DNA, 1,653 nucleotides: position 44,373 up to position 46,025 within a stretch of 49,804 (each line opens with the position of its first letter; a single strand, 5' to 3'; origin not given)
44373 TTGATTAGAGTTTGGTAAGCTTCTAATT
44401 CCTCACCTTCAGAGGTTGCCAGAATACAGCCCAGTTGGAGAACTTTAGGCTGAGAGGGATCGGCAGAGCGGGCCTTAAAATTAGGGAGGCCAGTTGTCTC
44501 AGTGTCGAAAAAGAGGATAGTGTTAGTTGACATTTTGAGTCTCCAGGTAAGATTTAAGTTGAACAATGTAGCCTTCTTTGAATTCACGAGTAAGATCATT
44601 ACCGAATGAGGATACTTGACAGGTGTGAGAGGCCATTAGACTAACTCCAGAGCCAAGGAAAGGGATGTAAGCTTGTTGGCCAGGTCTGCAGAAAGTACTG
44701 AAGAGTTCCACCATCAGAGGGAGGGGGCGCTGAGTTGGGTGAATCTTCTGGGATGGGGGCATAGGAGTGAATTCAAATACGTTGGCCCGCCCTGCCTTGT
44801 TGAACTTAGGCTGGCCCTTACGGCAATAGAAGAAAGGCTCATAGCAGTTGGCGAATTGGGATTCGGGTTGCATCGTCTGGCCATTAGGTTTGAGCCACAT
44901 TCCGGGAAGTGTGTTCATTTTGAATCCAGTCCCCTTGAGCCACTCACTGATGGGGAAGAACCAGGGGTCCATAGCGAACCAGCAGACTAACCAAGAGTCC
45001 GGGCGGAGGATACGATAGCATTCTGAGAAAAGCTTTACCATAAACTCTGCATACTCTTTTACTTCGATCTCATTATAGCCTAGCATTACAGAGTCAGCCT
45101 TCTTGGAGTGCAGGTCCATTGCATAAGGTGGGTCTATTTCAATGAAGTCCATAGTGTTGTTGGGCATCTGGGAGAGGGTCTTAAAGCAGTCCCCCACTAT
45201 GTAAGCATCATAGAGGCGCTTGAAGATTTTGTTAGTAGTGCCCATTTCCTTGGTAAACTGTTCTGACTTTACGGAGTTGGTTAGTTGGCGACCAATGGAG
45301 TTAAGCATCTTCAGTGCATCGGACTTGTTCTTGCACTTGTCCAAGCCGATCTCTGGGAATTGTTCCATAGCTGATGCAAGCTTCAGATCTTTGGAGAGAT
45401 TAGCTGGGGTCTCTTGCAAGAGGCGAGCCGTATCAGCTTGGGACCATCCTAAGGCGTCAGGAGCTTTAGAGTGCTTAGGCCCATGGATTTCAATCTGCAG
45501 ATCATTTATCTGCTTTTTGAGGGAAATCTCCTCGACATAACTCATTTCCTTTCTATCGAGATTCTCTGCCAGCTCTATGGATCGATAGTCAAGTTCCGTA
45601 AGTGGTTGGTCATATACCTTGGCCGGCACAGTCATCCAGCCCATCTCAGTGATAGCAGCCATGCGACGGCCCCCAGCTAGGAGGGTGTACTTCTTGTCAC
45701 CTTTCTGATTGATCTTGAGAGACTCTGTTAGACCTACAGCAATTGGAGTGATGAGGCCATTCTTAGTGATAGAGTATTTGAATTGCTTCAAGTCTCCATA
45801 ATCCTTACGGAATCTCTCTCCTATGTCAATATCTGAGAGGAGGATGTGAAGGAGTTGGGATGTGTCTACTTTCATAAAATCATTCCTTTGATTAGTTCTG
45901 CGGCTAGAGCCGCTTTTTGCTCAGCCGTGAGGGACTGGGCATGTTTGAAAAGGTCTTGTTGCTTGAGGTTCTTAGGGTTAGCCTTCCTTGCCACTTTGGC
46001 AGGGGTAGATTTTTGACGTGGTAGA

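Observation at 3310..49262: Fifteen dispersed copies of a 25-29 bp quasi-palindrome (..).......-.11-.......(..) punctuate both arms of the genome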

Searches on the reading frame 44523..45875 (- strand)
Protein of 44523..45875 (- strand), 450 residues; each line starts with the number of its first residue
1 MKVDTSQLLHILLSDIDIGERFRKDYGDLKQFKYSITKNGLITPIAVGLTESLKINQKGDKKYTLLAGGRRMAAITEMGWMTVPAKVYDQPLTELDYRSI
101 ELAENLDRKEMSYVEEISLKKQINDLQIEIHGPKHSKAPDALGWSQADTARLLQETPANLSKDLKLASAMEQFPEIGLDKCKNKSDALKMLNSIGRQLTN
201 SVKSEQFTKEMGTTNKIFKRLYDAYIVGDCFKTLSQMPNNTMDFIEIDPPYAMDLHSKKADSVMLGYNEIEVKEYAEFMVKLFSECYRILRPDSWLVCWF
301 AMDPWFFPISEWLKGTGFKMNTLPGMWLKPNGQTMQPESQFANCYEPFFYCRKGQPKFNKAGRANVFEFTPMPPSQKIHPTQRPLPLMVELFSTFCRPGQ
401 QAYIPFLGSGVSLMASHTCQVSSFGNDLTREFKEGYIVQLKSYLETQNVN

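Call 7: search_protein_families(library=pfam, proteins=[window:44523-45875:-], max_evalue=0.01)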
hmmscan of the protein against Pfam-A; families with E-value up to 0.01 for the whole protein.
window:44523-45875:- (450 aa): 2 families
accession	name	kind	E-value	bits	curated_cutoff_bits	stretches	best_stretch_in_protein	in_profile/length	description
PF01555.25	N6_N4_Mtase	-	2.6e-12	47.6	26.7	1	243-434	2-217/221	DNA methylase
PF02195.25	ParB_N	-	2.1e-07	31.3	26.3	1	25-106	23-94/95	ParB N-terminal domain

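Call 58: search_solved_structures(query=A5, max_evalue=0.01, show_alignments=3)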
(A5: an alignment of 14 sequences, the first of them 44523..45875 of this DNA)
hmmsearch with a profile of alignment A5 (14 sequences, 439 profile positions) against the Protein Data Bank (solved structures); distinct sequences matched with E-value up to 0.01: 22.
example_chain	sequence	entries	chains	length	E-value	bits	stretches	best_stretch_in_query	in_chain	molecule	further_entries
6pbd_A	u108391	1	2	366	4.8e-18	68.2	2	218-351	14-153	Modification methylase CcrMI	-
7ng0_A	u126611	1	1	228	3.2e-14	55.6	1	4-207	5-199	Nucleoid occlusion protein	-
7nfu_A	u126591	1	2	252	3.6e-14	55.5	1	4-207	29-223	Nucleoid occlusion protein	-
1eg2_A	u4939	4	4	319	7.3e-14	54.5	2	359-435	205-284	MODIFICATION METHYLASE RSRI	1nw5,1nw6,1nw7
8s9n_A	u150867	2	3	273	1.5e-13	53.4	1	202-435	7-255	DNA cytosine-N4 methyltransferase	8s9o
5hfj_A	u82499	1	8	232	4.9e-13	51.7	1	224-428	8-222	Adenine specific DNA methyltransferase (DpnA)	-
5hek_A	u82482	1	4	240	5.5e-13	51.6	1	224-428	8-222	Adenine specific DNA methyltransferase (DpnA)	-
1nw8_A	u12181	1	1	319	7.4e-13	51.1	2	359-435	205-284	MODIFICATION METHYLASE RSRI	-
7ol9_A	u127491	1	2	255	1.2e-12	50.5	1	22-133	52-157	Nucleoid occlusion protein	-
8s9m_A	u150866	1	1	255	1.1e-11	47.3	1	216-435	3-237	DNA cytosine-N4 methyltransferase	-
1g60_A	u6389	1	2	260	3.9e-10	42.2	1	371-430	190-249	Adenine-specific Methyltransferase MboIIA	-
9c3u_A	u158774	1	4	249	9.1e-09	37.7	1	371-427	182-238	Methyltransferase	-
8urk_A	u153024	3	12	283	1.3e-08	37.2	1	371-427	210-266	Methyltransferase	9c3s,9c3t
6t1f_A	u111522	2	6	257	4.8e-08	35.3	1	18-144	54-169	Chromosome-partitioning protein ParB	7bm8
2zie_A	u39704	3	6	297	4.9e-08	35.3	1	370-427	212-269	Putative modification methylase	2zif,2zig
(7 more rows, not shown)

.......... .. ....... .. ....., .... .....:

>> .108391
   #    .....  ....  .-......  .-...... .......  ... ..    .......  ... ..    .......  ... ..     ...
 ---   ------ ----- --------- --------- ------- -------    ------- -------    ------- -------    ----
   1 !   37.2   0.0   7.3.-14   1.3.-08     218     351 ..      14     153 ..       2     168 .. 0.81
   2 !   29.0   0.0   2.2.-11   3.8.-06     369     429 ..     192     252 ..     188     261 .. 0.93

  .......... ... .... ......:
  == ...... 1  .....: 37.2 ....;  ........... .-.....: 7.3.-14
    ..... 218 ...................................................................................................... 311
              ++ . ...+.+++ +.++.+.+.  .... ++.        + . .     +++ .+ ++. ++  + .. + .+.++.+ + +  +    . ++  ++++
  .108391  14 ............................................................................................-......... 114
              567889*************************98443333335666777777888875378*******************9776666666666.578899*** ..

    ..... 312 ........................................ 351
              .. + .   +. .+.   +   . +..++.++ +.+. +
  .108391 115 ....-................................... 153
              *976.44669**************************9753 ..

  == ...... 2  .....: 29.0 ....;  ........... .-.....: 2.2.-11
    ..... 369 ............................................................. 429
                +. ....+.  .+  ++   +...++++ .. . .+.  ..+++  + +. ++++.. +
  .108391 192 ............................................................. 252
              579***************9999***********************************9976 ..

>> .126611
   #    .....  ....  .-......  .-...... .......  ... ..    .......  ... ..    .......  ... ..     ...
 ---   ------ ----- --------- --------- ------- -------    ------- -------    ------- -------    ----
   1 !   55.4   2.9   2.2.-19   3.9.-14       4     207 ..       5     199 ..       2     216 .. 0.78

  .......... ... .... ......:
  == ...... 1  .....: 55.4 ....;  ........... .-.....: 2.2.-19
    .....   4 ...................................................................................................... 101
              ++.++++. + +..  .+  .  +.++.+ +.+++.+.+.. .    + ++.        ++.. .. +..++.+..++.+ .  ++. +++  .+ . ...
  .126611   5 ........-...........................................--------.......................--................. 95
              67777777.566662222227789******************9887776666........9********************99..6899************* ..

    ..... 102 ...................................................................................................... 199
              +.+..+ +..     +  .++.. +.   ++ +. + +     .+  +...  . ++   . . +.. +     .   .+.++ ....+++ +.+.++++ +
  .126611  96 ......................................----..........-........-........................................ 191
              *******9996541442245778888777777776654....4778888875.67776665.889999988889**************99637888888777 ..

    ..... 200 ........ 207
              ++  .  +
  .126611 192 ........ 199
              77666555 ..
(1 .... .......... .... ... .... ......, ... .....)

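Call 59: find_related_loci(query=A5, collection=viral_contigs, flank=10000)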
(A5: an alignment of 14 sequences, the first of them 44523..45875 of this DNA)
Query A5 (450 aa) in viral_contigs; peptide patterns used: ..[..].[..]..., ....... (x = any residue, [..] = any of these).
276 stretches matched a pattern; 260 encode a relative of the query (tblastn E <= 1e-3); the best 80 are kept; 80 distinct loci.
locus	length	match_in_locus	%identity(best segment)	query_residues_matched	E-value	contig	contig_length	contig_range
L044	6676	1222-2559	74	1-445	0e+0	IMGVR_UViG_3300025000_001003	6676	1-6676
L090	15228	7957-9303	73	1-448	0e+0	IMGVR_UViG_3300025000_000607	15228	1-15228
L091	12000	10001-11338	74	1-445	0e+0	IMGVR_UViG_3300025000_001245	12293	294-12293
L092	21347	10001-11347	73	1-448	0e+0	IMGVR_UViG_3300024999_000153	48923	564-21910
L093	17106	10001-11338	74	1-445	0e+0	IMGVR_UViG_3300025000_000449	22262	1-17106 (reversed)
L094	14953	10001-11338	73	1-445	0e+0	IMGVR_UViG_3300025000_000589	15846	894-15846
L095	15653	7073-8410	73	1-445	0e+0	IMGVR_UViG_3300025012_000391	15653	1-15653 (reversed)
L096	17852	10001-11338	73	1-445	0e+0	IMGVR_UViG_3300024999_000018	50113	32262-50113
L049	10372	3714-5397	73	1-448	0e+0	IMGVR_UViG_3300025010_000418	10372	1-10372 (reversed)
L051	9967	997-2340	69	1-448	0e+0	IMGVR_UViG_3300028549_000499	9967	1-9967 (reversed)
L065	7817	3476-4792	65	6-443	0e+0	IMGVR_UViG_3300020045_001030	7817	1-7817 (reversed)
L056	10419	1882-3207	59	6-447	0e+0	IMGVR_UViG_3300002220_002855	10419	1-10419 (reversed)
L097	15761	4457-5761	57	10-444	0e+0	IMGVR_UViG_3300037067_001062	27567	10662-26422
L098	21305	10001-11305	57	10-444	0e+0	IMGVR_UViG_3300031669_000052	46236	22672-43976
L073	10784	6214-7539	60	6-447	0e+0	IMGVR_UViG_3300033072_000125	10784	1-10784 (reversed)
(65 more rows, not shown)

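Call 75: find_homologous_proteins(query=window:44523-45875:-, max_evalue=1e-10)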
Query window:44523-45875:- (450 aa): 1196 proteins with E <= 1e-10 among 4504 candidates; the best 120 are listed.
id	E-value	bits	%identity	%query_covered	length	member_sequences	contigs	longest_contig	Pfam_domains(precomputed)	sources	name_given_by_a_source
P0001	0.0e+0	1046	100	100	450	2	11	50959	PF02195.27,PF01555.25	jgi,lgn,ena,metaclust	metaclust:\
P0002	2.4e-261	885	100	84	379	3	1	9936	PF01555.25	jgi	-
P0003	1.1e-231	787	73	100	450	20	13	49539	PF02195.27,PF01555.25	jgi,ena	-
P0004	3.9e-228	776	73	100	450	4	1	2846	PF02195.27,PF01555.25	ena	-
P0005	4.7e-223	759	70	99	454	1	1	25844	PF02195.27,PF01555.25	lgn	-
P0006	1.1e-220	751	69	100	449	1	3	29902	PF02195.27,PF01555.25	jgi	-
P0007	1.3e-195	669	63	97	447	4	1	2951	PF02195.27,PF01555.25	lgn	-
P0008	1.2e-191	656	63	97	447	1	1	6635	PF02195.27,PF01555.25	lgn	-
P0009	1.3e-189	649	63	97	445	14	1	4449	PF02195.27,PF01555.25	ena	-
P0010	6.3e-184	630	62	97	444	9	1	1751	PF02195.27,PF01555.25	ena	-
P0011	1.2e-182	626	59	98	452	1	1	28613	PF02195.27,PF01555.25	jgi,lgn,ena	-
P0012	6.2e-181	620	60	97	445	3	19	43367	PF02195.27,PF01555.25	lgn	-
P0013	1.0e-179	616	58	97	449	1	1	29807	PF02195.27,PF01555.25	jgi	jgi:ParB/RepB/Spo0J family partition protein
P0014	1.1e-179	616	60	97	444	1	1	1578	PF02195.27,PF01555.25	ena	-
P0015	1.3e-179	616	57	97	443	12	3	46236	PF02195.27,PF01555.25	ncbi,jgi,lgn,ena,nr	ncbi:MAG TPA: DNA modification methylase [Dehalococcoidia bacterium]|nr:DNA modification methylase [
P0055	4.1e-153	528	50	98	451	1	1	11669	PF02195.27,PF01555.25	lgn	-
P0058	2.1e-151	523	50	97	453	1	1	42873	PF02195.27,PF01555.25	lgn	-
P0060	2.4e-150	519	52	97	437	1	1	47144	PF02195.27,PF01555.25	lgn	-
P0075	4.5e-119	416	44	95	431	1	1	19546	PF02195.27,PF01555.25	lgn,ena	-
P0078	9.7e-119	415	43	97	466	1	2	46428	PF01555.25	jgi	jgi:DNA modification methylase/ParB-like chromosome segregation protein Spo0J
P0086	3.8e-115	403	45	97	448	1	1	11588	PF02195.27,PF01555.25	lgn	-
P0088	1.7e-114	401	44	96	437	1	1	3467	PF02195.27,PF01555.25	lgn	-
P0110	1.0e-111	392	42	96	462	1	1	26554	PF02195.27,PF01555.25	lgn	-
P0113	1.3e-111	392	41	95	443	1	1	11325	PF02195.27,PF01555.25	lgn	-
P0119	5.9e-111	390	43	96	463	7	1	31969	PF02195.27,PF01555.25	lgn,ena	-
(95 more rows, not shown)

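Call 81: find_encoding_contigs(protein=P0078, flank=10000, max_places=1)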
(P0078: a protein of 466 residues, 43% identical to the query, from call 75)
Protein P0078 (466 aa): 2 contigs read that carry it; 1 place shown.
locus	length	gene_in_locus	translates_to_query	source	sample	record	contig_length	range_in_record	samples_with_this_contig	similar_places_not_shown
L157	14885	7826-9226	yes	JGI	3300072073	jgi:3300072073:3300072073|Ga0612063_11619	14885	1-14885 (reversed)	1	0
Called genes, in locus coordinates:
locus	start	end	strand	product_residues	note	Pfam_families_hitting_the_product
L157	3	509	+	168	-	?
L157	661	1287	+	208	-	-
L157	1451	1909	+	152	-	-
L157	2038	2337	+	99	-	-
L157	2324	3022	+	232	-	PF01068:DNA_ligase_A_M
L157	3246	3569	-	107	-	-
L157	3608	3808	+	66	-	-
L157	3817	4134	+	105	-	PF23992:Pam3_gp32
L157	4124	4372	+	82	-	-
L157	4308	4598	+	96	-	-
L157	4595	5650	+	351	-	PF12705:PDDEXK_1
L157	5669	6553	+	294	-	PF13479:AAA_24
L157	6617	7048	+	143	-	-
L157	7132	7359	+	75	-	-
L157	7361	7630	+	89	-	-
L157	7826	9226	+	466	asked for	PF01555:N6_N4_Mtase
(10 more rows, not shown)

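Call 82: find_encoding_contigs(protein=P0110, flank=10000, max_places=1)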
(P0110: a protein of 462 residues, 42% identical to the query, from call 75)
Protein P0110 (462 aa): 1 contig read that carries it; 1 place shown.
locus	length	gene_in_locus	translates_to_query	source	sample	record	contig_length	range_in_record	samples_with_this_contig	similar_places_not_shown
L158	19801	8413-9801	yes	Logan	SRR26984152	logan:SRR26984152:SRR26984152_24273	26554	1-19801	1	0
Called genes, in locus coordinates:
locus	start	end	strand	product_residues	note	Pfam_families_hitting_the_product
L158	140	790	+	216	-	-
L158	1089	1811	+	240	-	-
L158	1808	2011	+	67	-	-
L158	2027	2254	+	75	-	-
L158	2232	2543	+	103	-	-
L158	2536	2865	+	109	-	-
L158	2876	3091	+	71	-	-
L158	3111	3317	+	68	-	-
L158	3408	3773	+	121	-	-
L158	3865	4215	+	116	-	-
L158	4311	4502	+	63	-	-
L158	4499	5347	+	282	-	PF01068:DNA_ligase_A_M, PF14743:DNA_ligase_OB_2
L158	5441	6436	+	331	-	PF12705:PDDEXK_1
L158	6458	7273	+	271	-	PF13479:AAA_24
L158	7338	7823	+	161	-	-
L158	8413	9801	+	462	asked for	PF02195:ParB_N, PF01555:N6_N4_Mtase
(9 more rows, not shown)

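Call 83: find_encoding_contigs(protein=P0075, flank=10000, max_places=1)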
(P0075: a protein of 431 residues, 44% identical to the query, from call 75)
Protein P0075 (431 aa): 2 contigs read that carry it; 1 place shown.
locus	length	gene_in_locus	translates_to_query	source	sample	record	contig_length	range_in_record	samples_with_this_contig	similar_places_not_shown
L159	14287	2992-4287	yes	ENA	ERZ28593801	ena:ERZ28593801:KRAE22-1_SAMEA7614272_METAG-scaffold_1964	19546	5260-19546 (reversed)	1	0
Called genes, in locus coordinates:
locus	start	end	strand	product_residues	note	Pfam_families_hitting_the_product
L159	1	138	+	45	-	?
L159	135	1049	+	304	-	PF12705:PDDEXK_1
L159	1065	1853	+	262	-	PF13479:AAA_24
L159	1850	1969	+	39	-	-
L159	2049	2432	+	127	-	-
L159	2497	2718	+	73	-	-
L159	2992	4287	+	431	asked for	PF02195:ParB_N, PF01555:N6_N4_Mtase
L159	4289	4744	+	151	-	PF00383:dCMP_cyt_deam_1, PF14437:MafB19-deam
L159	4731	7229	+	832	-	PF03167:UDG, PF01612:DNA_pol_A_exo1, PF00476:DNA_pol_A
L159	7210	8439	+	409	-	PF13148:DUF3987 (weak)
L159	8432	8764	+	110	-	-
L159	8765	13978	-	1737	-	-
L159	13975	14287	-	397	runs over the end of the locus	-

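Call 84: find_encoding_contigs(protein=P0113, flank=10000, max_places=1)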
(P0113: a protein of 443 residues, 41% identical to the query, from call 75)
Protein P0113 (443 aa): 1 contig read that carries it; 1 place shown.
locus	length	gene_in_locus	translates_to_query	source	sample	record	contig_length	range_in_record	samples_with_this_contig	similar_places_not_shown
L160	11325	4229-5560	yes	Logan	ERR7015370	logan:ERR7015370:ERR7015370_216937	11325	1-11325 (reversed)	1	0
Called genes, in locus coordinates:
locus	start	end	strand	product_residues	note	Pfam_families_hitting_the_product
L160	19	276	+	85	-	-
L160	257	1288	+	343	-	PF12705:PDDEXK_1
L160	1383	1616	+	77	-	-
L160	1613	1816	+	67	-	-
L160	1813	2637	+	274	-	PF13479:AAA_24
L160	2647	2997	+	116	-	-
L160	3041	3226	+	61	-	-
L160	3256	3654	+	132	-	-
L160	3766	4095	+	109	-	-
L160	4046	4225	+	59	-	-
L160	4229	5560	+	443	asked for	PF02195:ParB_N, PF01555:N6_N4_Mtase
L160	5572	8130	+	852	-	PF03167:UDG, PF01612:DNA_pol_A_exo1, PF00476:DNA_pol_A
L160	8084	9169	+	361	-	-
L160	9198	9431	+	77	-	-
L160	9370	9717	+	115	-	PF20600:ExoX-like_C (weak)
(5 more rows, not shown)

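Call 85: find_encoding_contigs(protein=P0119, flank=10000, max_places=1)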
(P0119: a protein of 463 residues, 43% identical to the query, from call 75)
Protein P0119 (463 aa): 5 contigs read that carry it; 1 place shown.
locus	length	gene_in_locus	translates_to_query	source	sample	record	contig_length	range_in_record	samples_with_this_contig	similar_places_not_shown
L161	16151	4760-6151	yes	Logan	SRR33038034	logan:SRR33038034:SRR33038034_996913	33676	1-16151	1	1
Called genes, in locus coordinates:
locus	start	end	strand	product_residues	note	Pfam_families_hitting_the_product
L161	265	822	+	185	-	-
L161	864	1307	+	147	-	PF24963:DUF7768 (weak)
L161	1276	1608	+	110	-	-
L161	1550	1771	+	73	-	-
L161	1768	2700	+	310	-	PF12705:PDDEXK_1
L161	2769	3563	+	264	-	PF13479:AAA_24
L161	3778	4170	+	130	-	PF05037:DUF669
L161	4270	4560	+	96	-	-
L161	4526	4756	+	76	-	-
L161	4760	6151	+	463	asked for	PF02195:ParB_N, PF01555:N6_N4_Mtase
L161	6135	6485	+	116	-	PF11753:DUF3310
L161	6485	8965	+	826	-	PF03167:UDG, PF01612:DNA_pol_A_exo1, PF00476:DNA_pol_A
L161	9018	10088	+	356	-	PF13148:DUF3987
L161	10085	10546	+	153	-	-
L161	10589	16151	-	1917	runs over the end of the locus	-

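Call 86: find_encoding_contigs(protein=P0086, flank=10000, max_places=1)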
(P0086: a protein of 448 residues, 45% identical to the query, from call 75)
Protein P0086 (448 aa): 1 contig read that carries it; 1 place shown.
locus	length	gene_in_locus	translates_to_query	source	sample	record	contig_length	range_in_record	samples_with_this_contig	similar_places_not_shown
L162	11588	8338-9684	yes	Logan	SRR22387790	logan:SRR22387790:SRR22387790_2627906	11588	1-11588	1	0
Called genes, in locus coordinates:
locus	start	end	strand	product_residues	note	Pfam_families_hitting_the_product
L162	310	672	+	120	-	-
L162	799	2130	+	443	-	PF02689:Herpes_Helicase (faint), PF05970:PIF1, PF12775:AAA_7 (faint), PF13086:AAA_11 (faint), PF13245:AAA_19, PF13401:AAA_22 (weak), PF13604:AAA_30, PF13538:UvrD_C_2 (weak), +1 more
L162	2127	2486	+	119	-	-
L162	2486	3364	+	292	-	PF01068:DNA_ligase_A_M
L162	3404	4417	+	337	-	PF12705:PDDEXK_1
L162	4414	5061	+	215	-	PF13521:AAA_28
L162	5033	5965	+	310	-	PF13479:AAA_24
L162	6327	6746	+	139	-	-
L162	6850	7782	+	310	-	PF02511:Thy1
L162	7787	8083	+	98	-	-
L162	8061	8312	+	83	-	-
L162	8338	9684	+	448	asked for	PF02195:ParB_N, PF01555:N6_N4_Mtase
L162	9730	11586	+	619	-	?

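Call 87: find_encoding_contigs(protein=P0088, flank=10000, max_places=1)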
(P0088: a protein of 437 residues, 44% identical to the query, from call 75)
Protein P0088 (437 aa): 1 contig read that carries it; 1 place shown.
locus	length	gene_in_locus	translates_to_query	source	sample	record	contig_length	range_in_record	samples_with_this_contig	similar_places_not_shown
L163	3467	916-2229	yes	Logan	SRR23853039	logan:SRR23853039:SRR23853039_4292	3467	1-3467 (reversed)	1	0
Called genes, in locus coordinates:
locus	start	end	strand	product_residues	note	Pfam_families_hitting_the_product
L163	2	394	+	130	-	?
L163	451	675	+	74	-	-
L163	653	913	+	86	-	-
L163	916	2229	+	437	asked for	PF02195:ParB_N, PF01555:N6_N4_Mtase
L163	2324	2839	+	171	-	PF00383:dCMP_cyt_deam_1, PF14437:MafB19-deam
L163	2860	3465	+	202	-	?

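Call 88: find_encoding_contigs(protein=P0055, flank=10000, max_places=1)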
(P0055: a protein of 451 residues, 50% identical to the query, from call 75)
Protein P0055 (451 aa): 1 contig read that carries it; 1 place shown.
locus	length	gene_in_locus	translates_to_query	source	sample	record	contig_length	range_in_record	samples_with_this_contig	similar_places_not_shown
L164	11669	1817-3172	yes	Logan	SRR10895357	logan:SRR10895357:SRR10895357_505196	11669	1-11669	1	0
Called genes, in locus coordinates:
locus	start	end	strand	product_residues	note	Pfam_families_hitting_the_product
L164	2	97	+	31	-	?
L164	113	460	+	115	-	-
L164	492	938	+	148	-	-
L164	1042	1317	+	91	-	-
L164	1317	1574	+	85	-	-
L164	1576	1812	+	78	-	-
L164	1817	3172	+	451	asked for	PF02195:ParB_N (weak), PF01555:N6_N4_Mtase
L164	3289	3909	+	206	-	PF00929:RNase_T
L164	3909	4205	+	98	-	-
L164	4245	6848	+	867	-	PF03167:UDG, PF01612:DNA_pol_A_exo1, PF00476:DNA_pol_A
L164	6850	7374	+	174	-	-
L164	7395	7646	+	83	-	-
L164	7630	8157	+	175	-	-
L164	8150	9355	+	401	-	PF13148:DUF3987 (faint)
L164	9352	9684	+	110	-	-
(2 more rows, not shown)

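Call 89: find_encoding_contigs(protein=P0060, flank=10000, max_places=1)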
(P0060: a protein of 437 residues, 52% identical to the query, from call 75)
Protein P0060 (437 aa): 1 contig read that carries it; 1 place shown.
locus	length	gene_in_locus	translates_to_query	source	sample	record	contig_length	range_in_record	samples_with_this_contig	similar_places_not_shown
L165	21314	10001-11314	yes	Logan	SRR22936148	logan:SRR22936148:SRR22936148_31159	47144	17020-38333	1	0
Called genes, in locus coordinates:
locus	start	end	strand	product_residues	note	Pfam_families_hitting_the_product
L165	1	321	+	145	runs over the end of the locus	-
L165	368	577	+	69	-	-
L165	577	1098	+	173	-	-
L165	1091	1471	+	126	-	-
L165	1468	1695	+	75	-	-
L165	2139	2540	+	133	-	-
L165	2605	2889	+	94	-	-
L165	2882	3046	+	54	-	-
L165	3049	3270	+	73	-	PF01396:Zn_ribbon_Top1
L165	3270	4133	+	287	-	PF01068:DNA_ligase_A_M, PF14743:DNA_ligase_OB_2 (weak)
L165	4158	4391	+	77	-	-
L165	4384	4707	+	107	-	PF23992:Pam3_gp32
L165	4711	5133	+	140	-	-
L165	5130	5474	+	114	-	-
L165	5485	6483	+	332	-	PF12705:PDDEXK_1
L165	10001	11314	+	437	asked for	PF02195:ParB_N (weak), PF01555:N6_N4_Mtase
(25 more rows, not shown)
